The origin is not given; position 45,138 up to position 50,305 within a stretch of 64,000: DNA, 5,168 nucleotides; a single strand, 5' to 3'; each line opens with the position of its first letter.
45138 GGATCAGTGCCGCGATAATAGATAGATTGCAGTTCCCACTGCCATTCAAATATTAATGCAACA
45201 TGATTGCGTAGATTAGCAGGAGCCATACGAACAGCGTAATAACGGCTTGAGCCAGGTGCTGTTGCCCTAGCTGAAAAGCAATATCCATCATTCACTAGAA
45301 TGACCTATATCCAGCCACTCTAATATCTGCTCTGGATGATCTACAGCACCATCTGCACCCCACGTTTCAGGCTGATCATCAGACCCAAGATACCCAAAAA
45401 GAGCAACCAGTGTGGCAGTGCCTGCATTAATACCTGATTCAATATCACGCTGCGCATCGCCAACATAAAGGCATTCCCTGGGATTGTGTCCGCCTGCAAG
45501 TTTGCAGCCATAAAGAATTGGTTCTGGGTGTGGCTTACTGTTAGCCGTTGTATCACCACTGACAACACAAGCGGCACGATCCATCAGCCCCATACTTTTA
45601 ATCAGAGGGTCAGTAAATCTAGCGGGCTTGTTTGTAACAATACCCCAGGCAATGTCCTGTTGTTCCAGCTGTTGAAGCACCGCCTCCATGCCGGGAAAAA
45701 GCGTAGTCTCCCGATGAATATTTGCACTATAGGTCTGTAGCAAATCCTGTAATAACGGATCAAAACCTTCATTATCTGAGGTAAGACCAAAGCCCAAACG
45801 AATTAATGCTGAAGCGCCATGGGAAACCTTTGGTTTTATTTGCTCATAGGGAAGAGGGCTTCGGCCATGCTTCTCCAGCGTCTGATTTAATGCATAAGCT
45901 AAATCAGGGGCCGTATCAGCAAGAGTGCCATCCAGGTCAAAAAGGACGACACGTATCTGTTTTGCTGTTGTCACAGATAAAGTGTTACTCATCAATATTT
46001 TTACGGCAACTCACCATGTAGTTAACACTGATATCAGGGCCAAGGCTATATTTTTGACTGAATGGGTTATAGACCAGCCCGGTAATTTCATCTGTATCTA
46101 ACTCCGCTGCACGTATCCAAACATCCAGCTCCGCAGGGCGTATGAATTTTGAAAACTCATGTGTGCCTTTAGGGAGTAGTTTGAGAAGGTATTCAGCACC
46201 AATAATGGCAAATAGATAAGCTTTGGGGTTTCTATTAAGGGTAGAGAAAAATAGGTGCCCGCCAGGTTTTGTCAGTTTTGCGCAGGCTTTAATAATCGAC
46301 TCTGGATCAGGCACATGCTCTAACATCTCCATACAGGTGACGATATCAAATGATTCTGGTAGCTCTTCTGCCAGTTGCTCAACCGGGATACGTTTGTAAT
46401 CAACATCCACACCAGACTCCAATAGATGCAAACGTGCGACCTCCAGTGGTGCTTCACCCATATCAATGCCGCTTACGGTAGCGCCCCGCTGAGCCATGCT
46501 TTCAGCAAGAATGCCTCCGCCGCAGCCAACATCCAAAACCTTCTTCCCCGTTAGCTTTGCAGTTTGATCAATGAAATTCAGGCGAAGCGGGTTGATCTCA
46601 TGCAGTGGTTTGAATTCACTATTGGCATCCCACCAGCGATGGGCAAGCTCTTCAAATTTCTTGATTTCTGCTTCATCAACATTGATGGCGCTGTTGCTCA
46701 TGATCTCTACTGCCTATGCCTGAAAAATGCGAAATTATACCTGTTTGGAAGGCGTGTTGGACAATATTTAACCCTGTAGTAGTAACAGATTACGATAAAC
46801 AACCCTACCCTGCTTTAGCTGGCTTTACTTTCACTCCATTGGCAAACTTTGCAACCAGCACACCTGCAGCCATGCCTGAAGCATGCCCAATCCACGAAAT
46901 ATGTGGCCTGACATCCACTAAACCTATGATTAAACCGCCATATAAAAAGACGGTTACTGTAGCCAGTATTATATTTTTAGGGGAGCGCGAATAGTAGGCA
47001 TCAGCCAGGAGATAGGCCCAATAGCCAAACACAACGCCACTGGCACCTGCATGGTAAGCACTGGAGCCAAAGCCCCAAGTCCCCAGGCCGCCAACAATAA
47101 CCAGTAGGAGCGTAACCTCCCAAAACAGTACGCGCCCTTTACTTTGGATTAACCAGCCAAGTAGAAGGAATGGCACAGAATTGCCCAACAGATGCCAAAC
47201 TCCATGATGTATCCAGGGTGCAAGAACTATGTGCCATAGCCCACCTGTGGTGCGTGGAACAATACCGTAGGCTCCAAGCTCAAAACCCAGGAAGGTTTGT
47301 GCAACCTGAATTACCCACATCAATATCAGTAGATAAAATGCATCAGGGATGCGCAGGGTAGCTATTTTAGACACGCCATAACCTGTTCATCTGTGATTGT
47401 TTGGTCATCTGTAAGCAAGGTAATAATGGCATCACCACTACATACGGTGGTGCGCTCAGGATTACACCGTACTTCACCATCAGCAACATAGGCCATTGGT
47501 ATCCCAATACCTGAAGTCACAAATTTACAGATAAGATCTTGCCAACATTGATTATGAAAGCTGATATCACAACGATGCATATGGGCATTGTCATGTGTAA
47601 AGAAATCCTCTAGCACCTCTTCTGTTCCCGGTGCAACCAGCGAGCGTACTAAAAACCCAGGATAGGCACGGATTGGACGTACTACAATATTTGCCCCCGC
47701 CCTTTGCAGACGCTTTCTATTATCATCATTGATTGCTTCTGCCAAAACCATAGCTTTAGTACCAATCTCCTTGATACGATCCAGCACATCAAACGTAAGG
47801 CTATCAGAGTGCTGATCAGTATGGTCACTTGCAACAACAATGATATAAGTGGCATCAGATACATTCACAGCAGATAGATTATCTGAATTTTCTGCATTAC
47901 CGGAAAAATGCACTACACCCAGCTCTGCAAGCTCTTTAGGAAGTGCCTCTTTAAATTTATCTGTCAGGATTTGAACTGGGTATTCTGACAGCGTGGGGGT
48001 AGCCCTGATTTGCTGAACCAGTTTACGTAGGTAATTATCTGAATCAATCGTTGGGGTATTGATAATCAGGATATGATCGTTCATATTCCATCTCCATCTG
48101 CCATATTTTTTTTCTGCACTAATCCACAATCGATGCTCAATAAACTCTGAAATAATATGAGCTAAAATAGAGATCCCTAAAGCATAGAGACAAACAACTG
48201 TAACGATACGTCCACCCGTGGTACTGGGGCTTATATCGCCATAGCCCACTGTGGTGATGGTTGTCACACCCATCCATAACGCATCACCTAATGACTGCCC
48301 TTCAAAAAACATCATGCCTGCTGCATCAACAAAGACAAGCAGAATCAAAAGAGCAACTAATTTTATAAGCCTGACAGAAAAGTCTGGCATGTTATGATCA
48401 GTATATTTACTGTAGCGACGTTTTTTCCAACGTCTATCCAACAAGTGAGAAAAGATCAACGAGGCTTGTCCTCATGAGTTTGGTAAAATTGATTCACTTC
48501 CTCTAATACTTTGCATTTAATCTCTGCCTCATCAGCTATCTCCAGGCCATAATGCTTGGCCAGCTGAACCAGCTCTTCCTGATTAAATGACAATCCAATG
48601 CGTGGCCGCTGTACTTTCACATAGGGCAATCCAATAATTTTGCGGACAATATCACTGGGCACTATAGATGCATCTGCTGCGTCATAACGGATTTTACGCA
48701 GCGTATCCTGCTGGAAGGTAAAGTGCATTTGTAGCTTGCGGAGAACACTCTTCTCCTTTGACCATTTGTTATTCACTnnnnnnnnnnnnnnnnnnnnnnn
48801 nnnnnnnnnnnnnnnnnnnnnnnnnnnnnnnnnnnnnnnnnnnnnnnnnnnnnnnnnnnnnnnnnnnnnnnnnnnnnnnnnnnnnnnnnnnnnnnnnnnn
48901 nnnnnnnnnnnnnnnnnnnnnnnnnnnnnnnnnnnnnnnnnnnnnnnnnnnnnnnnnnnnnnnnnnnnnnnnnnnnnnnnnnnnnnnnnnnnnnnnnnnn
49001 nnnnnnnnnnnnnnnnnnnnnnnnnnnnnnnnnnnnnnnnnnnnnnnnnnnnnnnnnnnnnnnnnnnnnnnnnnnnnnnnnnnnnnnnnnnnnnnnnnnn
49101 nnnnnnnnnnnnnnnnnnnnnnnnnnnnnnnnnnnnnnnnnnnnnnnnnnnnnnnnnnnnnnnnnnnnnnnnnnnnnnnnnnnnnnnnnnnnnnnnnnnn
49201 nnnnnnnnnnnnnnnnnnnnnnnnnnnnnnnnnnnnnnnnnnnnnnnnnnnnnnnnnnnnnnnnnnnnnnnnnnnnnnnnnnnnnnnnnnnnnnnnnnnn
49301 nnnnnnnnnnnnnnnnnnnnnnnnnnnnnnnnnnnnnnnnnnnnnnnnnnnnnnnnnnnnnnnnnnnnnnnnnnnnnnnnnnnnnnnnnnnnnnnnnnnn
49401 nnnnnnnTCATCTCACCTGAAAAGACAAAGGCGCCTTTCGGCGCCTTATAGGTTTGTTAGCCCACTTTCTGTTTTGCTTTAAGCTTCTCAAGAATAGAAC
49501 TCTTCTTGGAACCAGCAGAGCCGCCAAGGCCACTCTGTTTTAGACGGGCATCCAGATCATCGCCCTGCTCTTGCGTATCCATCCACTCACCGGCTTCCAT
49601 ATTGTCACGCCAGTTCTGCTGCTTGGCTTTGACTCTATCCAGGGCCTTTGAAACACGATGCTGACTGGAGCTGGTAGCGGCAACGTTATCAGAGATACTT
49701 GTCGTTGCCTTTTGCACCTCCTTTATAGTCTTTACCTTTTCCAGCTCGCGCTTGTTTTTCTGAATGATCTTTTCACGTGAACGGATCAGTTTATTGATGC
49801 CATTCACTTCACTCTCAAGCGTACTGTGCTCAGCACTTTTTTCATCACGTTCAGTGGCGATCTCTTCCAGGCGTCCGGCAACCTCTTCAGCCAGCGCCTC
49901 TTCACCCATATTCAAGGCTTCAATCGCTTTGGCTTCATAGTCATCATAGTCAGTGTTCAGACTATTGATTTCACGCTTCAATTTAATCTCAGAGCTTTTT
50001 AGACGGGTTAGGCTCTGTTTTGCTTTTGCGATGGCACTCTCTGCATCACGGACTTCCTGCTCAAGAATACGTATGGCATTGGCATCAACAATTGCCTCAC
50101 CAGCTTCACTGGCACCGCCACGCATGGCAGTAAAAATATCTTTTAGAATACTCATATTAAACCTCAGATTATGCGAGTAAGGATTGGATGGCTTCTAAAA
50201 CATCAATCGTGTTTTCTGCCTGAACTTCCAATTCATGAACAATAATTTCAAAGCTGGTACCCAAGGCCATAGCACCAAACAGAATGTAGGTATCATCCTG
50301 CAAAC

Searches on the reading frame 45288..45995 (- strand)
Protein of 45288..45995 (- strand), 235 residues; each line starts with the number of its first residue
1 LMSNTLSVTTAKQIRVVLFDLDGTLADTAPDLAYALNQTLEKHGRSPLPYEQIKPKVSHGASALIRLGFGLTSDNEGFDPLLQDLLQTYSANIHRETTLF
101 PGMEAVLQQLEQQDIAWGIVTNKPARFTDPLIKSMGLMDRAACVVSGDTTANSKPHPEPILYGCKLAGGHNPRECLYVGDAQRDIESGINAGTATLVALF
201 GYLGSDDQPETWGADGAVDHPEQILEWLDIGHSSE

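Call 70: search_protein_families(library=pfam, proteins=[window:45288-45995:-], max_evalue=0.0001)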
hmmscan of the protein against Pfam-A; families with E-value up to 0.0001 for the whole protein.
window:45288-45995:- (235 aa): 4 families
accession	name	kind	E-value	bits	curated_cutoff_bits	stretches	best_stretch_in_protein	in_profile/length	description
PF13419.12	HAD_2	-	3.6e-37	128.6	23.8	1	17-197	1-177/178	Haloacid dehalogenase-like hydrolase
PF00702.32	Hydrolase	-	3.9e-28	99.6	26.4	1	14-192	1-191/191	haloacid dehalogenase-like hydrolase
PF12710.13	HAD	-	3.6e-09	37.8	27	1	17-185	1-185/189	haloacid dehalogenase-like hydrolase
PF13242.12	Hydrolase_like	-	3e-05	24.3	22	1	154-201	4-51/75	HAD-hyrolase-like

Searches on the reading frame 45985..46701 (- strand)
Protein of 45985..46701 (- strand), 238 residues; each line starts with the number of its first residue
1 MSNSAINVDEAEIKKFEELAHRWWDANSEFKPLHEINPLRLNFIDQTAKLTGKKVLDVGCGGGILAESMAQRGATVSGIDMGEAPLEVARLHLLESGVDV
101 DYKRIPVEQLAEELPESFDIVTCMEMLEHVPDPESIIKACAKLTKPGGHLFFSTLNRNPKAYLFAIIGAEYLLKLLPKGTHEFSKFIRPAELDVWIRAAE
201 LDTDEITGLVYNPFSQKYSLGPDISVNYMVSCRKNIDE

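Call 70: search_protein_families(library=pfam, proteins=[window:45985-46701:-], max_evalue=0.0001)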
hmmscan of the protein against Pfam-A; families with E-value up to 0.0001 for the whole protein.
window:45985-46701:- (238 aa): 12 families
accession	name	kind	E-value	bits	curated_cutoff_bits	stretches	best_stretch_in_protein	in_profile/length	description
PF13489.12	Methyltransf_23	-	7.9e-24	84.7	27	1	49-202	20-160/164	Methyltransferase domain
PF08241.18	Methyltransf_11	-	2.6e-22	79.7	21.2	1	56-152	1-95/95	Methyltransferase domain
PF13649.12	Methyltransf_25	-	3.2e-19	69.8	27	1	55-148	1-97/97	Methyltransferase domain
PF08242.18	Methyltransf_12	-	9.2e-18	65.2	30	1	56-150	1-98/98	Methyltransferase domain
PF13847.12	Methyltransf_31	-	1e-17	64.6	27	1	52-156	4-113/145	Methyltransferase domain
PF01209.24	Ubie_methyltran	-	5.6e-10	39.4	20.1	1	42-154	38-153/233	ubiE/COQ5 methyltransferase family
PF02353.26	CMAS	-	1.4e-09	38.2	27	1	51-157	62-169/273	Mycolic acid cyclopropane synthetase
PF06325.19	PrmA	-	7.5e-08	32.7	22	1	35-154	146-260/296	Ribosomal protein L11 methyltransferase (PrmA)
PF08003.17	Methyltransf_9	-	8.9e-07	28.6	23.8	1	48-155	112-220/315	Protein of unknown function (DUF1698)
PF05175.20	MTS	-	2.4e-06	27.8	23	1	49-123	29-104/170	Methyltransferase small domain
PF05724.17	TPMT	-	7.8e-06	26.2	26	1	21-87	8-73/218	Thiopurine S-methyltransferase (TPMT)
PF07021.18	MetW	-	2.4e-05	24.5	21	1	51-143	13-101/193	Methionine biosynthesis protein MetW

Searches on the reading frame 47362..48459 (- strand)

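Call 56: search_protein_families(library=pfam, proteins=[window:47362-48459:-], max_evalue=0.00001)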
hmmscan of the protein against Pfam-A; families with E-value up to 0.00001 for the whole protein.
window:47362-48459:- (365 aa): 3 families
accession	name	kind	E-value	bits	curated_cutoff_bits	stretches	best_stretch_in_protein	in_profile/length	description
PF07885.22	Ion_trans_2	-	2.2e-15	56.8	22.5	1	39-107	3-74/79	Ion channel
PF22614.2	Slo-like_RCK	-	4.7e-06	26.7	24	0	125-218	1-92/119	Calcium-activated potassium channel slowpoke-like RCK domain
PF02254.24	TrkA_N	-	6.7e-06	26.9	23.8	0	175-262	35-116/116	TrkA-N domain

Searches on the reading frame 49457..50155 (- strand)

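Call 70: search_protein_families(library=pfam, proteins=[window:49457-50155:-], max_evalue=0.0001)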
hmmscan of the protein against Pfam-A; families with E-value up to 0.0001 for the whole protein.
window:49457-50155:- (232 aa): 1 family
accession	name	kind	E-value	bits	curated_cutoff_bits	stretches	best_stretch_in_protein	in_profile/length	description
PF04012.17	PspA_IM30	-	1.7e-31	110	33.9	1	2-229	1-218/220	PspA/IM30 family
